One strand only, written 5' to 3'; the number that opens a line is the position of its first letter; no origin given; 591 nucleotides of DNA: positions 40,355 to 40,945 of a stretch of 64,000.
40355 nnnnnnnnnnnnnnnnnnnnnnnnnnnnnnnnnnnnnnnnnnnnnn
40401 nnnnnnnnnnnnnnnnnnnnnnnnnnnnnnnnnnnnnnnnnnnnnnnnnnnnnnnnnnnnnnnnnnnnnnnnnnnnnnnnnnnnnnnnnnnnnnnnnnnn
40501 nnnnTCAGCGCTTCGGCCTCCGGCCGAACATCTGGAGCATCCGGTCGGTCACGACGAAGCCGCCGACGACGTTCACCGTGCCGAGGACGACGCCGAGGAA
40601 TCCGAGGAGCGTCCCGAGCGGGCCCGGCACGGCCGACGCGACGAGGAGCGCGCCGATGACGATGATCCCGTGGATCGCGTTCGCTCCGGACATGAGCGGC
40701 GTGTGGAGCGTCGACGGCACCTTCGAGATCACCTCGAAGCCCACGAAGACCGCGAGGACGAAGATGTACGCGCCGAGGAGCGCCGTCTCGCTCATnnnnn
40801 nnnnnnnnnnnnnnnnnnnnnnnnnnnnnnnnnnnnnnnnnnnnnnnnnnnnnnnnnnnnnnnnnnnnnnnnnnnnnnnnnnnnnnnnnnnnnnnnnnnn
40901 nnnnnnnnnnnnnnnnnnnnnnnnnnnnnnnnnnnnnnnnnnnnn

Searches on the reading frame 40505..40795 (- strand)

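Call 59: search_protein_families(library=pfam, proteins=[window:40505-40795:-], max_evalue=0.0001)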
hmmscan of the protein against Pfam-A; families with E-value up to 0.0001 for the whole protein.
window:40505-40795:- (96 aa): 1 family
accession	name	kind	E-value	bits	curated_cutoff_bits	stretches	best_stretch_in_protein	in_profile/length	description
PF12769.12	PNTB_4TM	-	5.5e-34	116.9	26.2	1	10-91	3-84/85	4TM region of pyridine nucleotide transhydrogenase, mitoch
